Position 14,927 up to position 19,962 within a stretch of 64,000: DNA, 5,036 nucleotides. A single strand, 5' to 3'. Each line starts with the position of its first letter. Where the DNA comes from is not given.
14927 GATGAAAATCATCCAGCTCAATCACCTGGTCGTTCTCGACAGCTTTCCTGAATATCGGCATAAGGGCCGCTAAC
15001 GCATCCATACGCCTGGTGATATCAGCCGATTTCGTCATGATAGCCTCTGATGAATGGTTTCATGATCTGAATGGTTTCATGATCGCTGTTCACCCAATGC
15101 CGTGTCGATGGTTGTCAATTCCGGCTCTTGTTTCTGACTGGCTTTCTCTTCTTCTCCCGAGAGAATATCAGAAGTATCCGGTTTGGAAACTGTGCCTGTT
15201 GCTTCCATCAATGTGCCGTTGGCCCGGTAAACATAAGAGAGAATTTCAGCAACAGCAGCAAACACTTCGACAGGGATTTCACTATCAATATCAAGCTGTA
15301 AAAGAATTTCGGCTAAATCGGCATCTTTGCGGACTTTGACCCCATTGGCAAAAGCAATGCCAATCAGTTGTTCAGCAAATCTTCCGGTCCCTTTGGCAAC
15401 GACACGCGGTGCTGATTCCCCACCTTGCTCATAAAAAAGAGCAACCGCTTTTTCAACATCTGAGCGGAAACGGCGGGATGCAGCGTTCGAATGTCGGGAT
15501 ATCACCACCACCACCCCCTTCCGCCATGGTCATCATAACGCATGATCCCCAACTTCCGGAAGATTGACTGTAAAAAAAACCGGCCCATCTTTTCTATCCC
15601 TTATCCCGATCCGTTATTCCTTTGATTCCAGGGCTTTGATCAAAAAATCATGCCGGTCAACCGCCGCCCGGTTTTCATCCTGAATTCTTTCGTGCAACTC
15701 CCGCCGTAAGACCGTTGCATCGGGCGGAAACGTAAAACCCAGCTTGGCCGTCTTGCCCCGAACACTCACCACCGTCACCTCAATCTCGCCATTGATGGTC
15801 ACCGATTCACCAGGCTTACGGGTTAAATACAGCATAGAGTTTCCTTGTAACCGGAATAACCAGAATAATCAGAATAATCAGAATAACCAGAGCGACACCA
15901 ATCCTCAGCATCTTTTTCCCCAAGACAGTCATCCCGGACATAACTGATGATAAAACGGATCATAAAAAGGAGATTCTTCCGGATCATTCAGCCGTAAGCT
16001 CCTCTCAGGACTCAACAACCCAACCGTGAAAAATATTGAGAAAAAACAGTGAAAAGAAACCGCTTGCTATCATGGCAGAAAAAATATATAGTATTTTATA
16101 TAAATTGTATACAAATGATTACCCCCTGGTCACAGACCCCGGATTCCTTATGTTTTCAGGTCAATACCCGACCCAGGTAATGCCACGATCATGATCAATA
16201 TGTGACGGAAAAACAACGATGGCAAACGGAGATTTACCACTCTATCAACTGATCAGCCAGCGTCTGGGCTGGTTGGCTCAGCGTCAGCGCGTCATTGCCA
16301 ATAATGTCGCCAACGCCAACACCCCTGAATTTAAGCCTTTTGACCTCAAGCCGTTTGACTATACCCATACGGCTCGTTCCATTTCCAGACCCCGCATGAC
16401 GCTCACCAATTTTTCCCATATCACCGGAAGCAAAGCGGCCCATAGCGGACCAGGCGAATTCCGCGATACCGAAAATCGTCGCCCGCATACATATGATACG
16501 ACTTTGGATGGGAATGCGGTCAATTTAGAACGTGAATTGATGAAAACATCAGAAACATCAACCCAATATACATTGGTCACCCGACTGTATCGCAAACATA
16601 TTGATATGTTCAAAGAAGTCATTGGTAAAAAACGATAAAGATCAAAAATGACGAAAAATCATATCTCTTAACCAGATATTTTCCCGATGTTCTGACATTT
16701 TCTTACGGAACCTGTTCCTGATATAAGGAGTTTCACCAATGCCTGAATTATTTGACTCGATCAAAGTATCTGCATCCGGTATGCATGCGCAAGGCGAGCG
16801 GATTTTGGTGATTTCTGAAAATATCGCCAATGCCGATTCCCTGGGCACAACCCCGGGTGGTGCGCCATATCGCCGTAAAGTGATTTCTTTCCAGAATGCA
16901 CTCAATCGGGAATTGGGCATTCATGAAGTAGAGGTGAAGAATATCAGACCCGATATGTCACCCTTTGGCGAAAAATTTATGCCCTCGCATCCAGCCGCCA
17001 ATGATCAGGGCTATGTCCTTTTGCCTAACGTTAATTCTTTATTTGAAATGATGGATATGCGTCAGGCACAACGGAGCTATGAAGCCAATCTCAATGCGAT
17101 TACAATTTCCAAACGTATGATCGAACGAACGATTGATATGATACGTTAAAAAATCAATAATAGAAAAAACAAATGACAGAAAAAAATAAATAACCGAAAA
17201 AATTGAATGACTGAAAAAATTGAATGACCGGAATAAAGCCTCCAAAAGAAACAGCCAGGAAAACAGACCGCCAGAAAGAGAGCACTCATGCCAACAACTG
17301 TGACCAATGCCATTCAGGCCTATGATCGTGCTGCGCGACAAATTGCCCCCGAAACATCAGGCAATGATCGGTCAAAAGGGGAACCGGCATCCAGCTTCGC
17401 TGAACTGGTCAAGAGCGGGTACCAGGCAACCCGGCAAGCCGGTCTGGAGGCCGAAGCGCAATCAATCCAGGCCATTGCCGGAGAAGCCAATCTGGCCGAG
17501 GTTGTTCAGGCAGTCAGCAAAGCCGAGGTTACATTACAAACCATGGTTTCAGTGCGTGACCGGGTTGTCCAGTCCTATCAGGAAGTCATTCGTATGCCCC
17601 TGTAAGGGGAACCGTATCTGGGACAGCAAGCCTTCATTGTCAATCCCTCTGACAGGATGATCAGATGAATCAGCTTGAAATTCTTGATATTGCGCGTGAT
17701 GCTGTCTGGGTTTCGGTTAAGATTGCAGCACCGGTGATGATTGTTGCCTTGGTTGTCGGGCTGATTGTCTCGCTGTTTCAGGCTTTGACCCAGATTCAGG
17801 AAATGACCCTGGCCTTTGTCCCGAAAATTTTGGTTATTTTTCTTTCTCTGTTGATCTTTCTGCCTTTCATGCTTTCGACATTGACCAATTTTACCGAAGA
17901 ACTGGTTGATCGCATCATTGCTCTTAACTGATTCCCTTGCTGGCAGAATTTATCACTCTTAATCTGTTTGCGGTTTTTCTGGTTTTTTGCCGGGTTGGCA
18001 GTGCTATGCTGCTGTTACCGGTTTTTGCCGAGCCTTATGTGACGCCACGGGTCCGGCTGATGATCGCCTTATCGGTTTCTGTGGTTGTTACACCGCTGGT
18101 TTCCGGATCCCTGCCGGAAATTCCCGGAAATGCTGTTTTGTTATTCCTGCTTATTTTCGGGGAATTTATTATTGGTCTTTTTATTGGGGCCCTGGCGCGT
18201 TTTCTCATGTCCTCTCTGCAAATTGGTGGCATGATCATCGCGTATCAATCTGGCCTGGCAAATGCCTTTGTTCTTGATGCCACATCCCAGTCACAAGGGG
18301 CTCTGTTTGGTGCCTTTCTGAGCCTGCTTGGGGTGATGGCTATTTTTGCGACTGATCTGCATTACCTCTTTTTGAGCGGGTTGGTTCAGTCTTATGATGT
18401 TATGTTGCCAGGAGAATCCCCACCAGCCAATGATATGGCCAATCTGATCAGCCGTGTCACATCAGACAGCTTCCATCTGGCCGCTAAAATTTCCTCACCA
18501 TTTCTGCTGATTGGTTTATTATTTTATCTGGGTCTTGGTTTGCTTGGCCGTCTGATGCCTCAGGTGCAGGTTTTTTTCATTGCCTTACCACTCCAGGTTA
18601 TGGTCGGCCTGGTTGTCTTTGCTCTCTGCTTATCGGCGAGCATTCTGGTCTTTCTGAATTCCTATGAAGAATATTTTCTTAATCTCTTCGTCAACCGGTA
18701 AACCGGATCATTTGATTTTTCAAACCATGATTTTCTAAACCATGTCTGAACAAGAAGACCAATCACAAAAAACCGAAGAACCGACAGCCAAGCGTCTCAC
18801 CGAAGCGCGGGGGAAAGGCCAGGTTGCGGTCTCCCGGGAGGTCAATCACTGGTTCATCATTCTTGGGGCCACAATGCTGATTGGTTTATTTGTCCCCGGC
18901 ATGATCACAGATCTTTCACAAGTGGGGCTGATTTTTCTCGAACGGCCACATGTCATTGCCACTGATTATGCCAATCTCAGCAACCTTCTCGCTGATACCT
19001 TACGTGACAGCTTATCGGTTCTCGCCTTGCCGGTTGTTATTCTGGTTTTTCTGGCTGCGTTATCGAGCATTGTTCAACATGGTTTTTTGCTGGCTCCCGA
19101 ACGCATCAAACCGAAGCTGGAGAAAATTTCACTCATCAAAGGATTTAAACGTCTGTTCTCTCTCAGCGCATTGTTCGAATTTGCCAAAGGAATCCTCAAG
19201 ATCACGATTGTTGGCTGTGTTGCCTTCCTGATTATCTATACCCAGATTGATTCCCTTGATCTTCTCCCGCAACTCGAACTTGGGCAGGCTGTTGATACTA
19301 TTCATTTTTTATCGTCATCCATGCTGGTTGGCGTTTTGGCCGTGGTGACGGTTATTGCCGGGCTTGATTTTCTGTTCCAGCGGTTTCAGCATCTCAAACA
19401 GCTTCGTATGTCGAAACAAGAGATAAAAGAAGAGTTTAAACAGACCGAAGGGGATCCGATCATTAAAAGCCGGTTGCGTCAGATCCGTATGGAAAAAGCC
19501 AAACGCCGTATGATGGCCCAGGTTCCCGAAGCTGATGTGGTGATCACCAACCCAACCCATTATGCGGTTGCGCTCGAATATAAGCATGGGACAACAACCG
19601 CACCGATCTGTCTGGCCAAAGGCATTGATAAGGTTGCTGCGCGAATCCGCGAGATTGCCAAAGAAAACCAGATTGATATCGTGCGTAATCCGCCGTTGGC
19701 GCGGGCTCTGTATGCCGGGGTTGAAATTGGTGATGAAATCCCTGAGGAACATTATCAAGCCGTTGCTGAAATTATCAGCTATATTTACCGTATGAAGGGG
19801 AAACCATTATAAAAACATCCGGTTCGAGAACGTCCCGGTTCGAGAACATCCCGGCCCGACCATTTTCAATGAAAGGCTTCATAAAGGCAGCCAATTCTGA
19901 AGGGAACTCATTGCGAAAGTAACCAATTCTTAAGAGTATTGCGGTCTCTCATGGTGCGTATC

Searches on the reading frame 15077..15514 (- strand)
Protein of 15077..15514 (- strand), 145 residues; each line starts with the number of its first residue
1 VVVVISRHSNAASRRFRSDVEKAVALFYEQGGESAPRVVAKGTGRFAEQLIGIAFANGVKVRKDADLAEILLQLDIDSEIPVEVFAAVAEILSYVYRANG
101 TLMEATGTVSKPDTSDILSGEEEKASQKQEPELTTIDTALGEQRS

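Call 19: search_protein_families(library=pfam, proteins=[window:15077-15514:-], max_evalue=0.01)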
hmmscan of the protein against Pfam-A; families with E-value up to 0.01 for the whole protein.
window:15077-15514:- (145 aa): 1 family
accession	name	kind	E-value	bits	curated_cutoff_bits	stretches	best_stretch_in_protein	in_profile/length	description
PF01312.24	Bac_export_2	-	5.9e-18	65.6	24.4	1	23-95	262-335/335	FlhB HrpN YscU SpaS Family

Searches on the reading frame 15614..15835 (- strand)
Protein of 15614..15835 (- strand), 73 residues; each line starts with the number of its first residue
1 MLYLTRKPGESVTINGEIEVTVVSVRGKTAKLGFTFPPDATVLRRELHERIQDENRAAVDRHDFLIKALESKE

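Call 19: search_protein_families(library=pfam, proteins=[window:15614-15835:-], max_evalue=0.01)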
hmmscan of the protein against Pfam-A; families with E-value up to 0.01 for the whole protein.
window:15614-15835:- (73 aa): 1 family
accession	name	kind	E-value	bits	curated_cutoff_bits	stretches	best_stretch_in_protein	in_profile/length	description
PF02599.21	CsrA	-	1.9e-18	66.6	27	1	1-52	1-52/53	Global regulator protein family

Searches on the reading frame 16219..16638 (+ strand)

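Call 19: search_protein_families(library=pfam, proteins=[window:16219-16638:+], max_evalue=0.01)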
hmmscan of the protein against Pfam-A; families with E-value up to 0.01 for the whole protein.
window:16219-16638:+ (139 aa): 1 family
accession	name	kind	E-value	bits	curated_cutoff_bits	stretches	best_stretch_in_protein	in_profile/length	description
PF00460.25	Flg_bb_rod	-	5.8e-07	29.8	20.7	1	20-39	12-31/31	Flagella basal body rod protein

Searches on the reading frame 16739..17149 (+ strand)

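Call 19: search_protein_families(library=pfam, proteins=[window:16739-17149:+], max_evalue=0.01)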
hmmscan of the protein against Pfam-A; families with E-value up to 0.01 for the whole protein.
window:16739-17149:+ (136 aa): 2 families
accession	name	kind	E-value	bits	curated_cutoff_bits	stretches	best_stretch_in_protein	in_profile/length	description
PF06429.18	Flg_bbr_C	-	1.5e-11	44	23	1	90-134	2-46/46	Flagellar basal body rod FlgEFG protein C-terminal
PF00460.25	Flg_bb_rod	-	0.0002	21.7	20.7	1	9-33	2-26/31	Flagella basal body rod protein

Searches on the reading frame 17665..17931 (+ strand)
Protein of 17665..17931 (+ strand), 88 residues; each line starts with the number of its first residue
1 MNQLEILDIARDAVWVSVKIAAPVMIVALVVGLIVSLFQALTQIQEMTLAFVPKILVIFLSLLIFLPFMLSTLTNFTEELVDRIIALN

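Call 19: search_protein_families(library=pfam, proteins=[window:17665-17931:+], max_evalue=0.01)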
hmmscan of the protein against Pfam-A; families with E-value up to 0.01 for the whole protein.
window:17665-17931:+ (88 aa): 2 families
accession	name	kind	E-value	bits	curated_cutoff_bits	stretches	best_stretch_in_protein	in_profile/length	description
PF01313.24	Bac_export_3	-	1.3e-30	105.6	25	1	6-77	2-73/74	Bacterial export proteins, family 3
PF01311.25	Bac_export_1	-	2.2e-05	24.6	27.8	1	7-79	156-229/230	Bacterial export proteins, family 1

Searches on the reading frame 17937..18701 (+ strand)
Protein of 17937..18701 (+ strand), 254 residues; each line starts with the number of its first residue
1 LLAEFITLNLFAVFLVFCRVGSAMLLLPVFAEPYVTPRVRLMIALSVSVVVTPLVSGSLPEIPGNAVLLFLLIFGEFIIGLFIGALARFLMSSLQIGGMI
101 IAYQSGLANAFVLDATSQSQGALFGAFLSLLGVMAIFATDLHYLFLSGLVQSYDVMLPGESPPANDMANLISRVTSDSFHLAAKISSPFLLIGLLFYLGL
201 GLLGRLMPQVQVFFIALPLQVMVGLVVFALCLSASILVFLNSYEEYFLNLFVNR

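Call 19: search_protein_families(library=pfam, proteins=[window:17937-18701:+], max_evalue=0.01)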
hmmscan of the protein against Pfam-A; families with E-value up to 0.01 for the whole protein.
window:17937-18701:+ (254 aa): 1 family
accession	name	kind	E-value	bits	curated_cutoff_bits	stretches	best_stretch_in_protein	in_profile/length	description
PF01311.25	Bac_export_1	-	1e-53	182.8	27.8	1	11-244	2-228/230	Bacterial export proteins, family 1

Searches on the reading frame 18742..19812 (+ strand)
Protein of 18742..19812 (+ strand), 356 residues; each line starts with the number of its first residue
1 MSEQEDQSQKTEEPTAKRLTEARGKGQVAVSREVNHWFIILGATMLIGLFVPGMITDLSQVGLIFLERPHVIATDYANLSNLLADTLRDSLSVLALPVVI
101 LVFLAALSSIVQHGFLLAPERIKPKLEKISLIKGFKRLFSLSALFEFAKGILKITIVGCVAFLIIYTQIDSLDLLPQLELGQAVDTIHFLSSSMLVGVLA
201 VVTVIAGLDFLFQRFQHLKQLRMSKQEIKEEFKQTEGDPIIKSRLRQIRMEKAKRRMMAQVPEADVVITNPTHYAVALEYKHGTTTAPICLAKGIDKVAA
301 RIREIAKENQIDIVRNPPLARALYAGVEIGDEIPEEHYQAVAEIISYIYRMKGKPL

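Call 5: search_protein_families(library=ncbifam, proteins=[window:18742-19812:+])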
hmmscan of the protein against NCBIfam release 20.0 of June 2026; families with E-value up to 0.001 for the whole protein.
window:18742-19812:+ (356 aa): 9 families
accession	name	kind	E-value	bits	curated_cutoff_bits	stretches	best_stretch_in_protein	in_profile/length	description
TIGR00328.1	flhB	equivalog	1.1e-122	409.6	349.25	1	9-354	2-347/348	flagellar biosynthesis protein FlhB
NF009411.0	PRK12772.1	equivalog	4.7e-100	335.8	739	1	8-354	263-609/610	fused FliR family export protein/FlhB family type III secretion system protein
TIGR01404.2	FlhB_rel_III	equivalog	2.6e-97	326.3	358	1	9-349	1-339/341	type III secretion system export apparatus subunit SctU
NF009117.0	PRK12468.1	equivalog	6.8e-78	262.1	712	1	1-352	1-351/386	flagellar biosynthesis protein FlhB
NF009364.0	PRK12721.1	equivalog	3e-75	253.6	381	1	8-348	2-340/352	EscU/YscU/HrcU family type III secretion system export apparatus switch protein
NF004950.0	PRK06298.1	equivalog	3.4e-53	181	434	1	9-352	3-345/360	type III secretion system protein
NF009412.0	PRK12773.1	equivalog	1.2e-51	175.7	886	1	8-348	301-642/649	flagellar biosynthesis protein FlhB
NF006017.0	PRK08156.1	equivalog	1.2e-49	169.5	394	1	8-348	2-335/367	EscU/YscU/HrcU family type III secretion system export apparatus switch protein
TIGR00789.1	flhB_rel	hypoth_equivalog_domain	8.6e-20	70.7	117.35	1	273-352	3-81/84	FlhB-like flagellar biosynthesis protein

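Call 9: find_encoding_contigs(protein=window:18742-19812:+, flank=10000, max_places=6)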
Protein window:18742-19812:+ (356 aa): no gene with exactly this product is on record in the collection.
